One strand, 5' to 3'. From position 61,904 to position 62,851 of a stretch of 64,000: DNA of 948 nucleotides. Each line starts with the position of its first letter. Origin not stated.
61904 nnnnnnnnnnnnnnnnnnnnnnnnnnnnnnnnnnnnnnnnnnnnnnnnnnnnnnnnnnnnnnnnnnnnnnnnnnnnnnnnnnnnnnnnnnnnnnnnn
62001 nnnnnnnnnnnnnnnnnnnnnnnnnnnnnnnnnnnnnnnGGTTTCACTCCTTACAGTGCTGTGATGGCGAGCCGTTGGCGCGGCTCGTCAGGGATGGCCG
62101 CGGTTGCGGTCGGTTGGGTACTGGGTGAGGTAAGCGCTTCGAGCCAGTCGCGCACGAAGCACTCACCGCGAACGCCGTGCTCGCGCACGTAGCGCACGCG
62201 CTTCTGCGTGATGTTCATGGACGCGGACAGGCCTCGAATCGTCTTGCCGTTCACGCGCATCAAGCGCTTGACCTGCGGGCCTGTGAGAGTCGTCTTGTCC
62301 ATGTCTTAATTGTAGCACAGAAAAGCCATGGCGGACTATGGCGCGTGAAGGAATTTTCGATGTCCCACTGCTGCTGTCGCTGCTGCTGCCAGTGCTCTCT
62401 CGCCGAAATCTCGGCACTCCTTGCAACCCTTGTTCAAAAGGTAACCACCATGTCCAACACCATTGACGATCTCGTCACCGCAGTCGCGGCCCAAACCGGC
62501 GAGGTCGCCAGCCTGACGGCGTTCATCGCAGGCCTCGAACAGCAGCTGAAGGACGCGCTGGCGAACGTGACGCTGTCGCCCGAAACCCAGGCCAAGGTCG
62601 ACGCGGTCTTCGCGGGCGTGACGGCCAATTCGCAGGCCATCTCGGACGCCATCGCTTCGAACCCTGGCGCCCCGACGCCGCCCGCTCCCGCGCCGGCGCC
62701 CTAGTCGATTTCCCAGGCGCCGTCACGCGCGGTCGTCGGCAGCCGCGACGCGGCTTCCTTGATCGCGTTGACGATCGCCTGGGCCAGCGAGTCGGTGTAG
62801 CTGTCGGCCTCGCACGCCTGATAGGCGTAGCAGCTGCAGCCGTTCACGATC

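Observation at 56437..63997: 7.6-kb opposite-strand island with a repeated promoter motif and gene content resembling plasmid leading-region / anti-defence genes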

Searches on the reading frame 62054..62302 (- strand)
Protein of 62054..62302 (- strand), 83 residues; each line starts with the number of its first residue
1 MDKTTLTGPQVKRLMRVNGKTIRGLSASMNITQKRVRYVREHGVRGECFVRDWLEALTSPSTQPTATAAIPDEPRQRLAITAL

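Call 11: search_protein_families(library=pfam, max_evalue=0.01, proteins=[window:62054-62302:-])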
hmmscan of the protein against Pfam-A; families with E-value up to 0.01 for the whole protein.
window:62054-62302:- (83 aa): 0 families

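Call 13: search_protein_families(library=phrogs, max_evalue=0.001, proteins=[window:62054-62302:-])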
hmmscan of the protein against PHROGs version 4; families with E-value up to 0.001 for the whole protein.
window:62054-62302:- (83 aa): 0 families

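Call 41: search_solved_structures(query=window:62054-62302:-, max_evalue=1)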
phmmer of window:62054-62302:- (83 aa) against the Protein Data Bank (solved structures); distinct sequences matched with E-value up to 1: 3.
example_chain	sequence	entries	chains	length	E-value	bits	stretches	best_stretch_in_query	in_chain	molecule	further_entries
5gka_C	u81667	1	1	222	0.5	13.9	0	49-80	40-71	Genome polyprotein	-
5aoo_C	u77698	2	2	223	0.5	13.9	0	49-80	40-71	VP3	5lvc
5lhm_A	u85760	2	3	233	0.59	13.7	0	29-80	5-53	Putative O-methyltransferase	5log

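Call 54: search_protein_families(library=padloc, max_evalue=0.01, proteins=[window:62054-62302:-])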
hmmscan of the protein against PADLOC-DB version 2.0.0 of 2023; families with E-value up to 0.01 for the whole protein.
window:62054-62302:- (83 aa): 0 families

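Call 55: search_protein_families(library=ncbifam, max_evalue=0.01, proteins=[window:62054-62302:-])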
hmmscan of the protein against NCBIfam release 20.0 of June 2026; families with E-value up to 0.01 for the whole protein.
window:62054-62302:- (83 aa): 0 families

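Call 59: find_related_loci(query=A1, collection=viral_contigs, flank=8000)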
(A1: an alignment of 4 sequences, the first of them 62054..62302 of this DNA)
Query A1 (83 aa) in viral_contigs; peptide patterns used: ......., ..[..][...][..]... (x = any residue, [..] = any of these).
27 stretches matched a pattern; 1 encode a relative of the query (tblastn E <= 1e-3); 1 distinct loci.
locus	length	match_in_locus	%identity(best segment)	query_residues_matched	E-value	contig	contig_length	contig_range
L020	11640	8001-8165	76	5-59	3e-26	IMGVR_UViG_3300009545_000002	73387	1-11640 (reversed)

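Call 60: find_related_loci(query=A1, collection=metagenome_contigs, flank=10000)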
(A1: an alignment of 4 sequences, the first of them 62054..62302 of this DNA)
Query A1 (83 aa) in metagenome_contigs; peptide patterns used: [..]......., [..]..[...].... (x = any residue, [..] = any of these).
179 stretches matched a pattern; 29 encode a relative of the query (tblastn E <= 1e-3); 29 distinct loci.
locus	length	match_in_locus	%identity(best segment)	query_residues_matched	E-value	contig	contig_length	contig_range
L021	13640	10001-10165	76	5-59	2e-25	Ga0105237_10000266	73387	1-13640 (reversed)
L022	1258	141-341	57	2-68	1e-22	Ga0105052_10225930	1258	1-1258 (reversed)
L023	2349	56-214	70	6-58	4e-22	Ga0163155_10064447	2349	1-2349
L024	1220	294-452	70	6-58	4e-22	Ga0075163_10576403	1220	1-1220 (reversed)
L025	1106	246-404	70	6-58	4e-22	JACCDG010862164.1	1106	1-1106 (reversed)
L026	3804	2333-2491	70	6-58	6e-22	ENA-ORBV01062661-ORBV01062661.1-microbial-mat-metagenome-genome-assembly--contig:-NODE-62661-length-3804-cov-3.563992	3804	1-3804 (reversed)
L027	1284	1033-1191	70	6-58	5e-22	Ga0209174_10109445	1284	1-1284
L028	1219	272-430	70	6-58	5e-22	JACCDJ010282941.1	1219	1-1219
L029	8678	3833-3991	70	6-58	1e-21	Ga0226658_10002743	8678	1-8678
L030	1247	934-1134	59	6-78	1e-21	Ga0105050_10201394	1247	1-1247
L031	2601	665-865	59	6-78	1e-21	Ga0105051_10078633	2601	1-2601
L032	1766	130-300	61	2-58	1e-21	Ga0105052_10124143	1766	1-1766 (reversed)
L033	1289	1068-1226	70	6-58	1e-21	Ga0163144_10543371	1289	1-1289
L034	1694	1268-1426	68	6-58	3e-20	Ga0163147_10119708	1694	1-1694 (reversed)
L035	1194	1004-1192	60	6-66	3e-20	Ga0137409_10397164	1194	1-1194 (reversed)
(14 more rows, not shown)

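Call 104: find_homologous_proteins(query=window:62054-62302:-, max_evalue=0.00001)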
Query window:62054-62302:- (83 aa): 8 proteins with E <= 0.00001 among 9 candidates.
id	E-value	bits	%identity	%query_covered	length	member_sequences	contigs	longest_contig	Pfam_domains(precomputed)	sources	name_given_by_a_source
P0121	2.3e-47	175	100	100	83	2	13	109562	-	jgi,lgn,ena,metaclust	metaclust:\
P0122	7.4e-17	79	68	69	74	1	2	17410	-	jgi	jgi:hypothetical protein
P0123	2.4e-16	77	72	65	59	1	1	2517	-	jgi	-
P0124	1.4e-15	75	73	63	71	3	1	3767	-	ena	-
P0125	2.6e-13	67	67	66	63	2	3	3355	-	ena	-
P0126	6.0e-13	66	59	71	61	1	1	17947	-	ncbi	-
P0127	3.1e-12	64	70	60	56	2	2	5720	-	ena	-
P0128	7.3e-9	53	54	71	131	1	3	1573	-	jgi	jgi:hypothetical protein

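Call 111: predict_structure(alignment_id=A5)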
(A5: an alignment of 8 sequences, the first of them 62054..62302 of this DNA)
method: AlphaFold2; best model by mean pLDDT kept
length: 83 residues; sequences in the alignment: 8
mean_pLDDT: 79.6   pTM: 0.59
mean pLDDT of the five models: 79.6, 79.2, 78.5, 78.2, 77.6
residues with pLDDT >= 90: 48; 70-90: 10; 50-70: 22; < 50: 3
segments of 3 or more residues with pLDDT < 50: none
pLDDT, mean of each block of 10 residues (from residue 1): 83 92 92 95 90 88 53 54 48
secondary structure, 60 per line:
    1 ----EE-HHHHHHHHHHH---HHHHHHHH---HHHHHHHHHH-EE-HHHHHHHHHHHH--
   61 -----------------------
elements in order: H8-18 H22-29 H33-42 H47-58

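Call 113: fold_search(model_id=the predicted structure, library=pdb)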
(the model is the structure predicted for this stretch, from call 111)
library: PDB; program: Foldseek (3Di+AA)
matches with E <= 10: 206; with E <= 0.001: 0
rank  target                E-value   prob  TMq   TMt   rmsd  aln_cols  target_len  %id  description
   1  4yba_A                2.6e-01  0.99  0.54  0.58   2.0        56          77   14  The structure of the C.Kpn2I controller protein (released 2016-03-02)
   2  4yba_B                2.7e-01  0.99  0.56  0.59   1.9        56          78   14  The structure of the C.Kpn2I controller protein (released 2016-03-02)
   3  2auw_B                4.8e-01  0.96  0.48  0.28   2.1        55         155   14  Crystal Structure of Putative DNA Binding Protein NE0471 from Nitrosomonas europaea ATCC 19718 (released 2005-10-11)
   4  6h4c_D                5.4e-01  0.95  0.54  0.32   4.2        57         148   19  A polyamorous repressor: deciphering the evolutionary strategy used by the phage-inducible chromosomal islands to spre (released 2019-08-28)
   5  6b9r_A                6.1e-01  0.90  0.48  0.11   2.9        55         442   20  Streptomyces albus HEPD with substrate 2-hydroxyethylphosphonate (2-HEP) and Fe(II) bound (released 2017-12-20)
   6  6h4c_B                6.5e-01  0.95  0.55  0.32   4.0        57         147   19  A polyamorous repressor: deciphering the evolutionary strategy used by the phage-inducible chromosomal islands to spre (released 2019-08-28)
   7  2auw_A                6.9e-01  0.92  0.48  0.28   2.1        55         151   14  Crystal Structure of Putative DNA Binding Protein NE0471 from Nitrosomonas europaea ATCC 19718 (released 2005-10-11)
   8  3g5g_D                1.1e+00  0.60  0.40  0.43   3.2        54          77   13  Crystal Structure of the Wild-Type Restriction-Modification Controller Protein C.Esp1396I (released 2009-08-25)
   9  1b0n_A                1.1e+00  0.57  0.42  0.35   4.4        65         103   11  SINR PROTEIN/SINI PROTEIN COMPLEX (released 1999-01-13)
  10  6h4c_F                1.1e+00  0.85  0.55  0.33   4.1        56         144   20  A polyamorous repressor: deciphering the evolutionary strategy used by the phage-inducible chromosomal islands to spre (released 2019-08-28)
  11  4ghj_B                1.1e+00  0.77  0.49  0.53   7.2        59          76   14  1.75 Angstrom Crystal Structure of Transcriptional Regulator ftom Vibrio vulnificus. (released 2012-08-15)
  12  3ivp_C                1.2e+00  0.60  0.49  0.38  10.0        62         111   19  The structure of a possible transposon-related DNA-binding protein from Clostridium difficile 630. (released 2009-09-22)
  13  4i6u_C                1.2e+00  0.57  0.41  0.44   3.1        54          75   13  Crystal Structure of a Y37F mutant of the Restriction-Modification Controller Protein C.Esp1396I (released 2013-11-13)
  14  6jq1_B                1.2e+00  0.57  0.41  0.28   4.3        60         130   10  Crystal Structure of DdrO from Deinococcus geothermalis (released 2019-08-28)
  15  3f51_F                1.2e+00  0.41  0.42  0.38   9.8        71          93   15  Crystal Structure of the clp gene regulator ClgR from Corynebacterium glutamicum (released 2008-11-18)
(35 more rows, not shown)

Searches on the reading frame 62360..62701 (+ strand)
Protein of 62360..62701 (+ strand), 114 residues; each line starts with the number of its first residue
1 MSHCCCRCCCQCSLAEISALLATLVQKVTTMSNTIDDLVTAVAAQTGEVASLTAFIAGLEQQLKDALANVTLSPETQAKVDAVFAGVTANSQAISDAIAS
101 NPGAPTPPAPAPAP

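Call 11: search_protein_families(library=pfam, max_evalue=0.01, proteins=[window:62360-62701:+])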
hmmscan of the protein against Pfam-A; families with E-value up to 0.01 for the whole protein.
window:62360-62701:+ (114 aa): 3 families
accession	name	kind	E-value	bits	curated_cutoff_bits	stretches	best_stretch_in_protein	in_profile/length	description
PF04102.17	SlyX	-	0.00072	20.6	30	1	27-71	11-55/67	SlyX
PF04513.17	Baculo_PEP_C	-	0.0016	18.9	38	0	14-46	87-120/140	Baculovirus polyhedron envelope protein, PEP, C terminus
PF11840.14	DUF3360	-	0.0053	16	26.2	1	34-82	51-99/503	Protein of unknown function (DUF3360)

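Call 13: search_protein_families(library=phrogs, max_evalue=0.001, proteins=[window:62360-62701:+])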
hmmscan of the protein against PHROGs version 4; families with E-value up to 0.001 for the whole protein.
window:62360-62701:+ (114 aa): 0 families
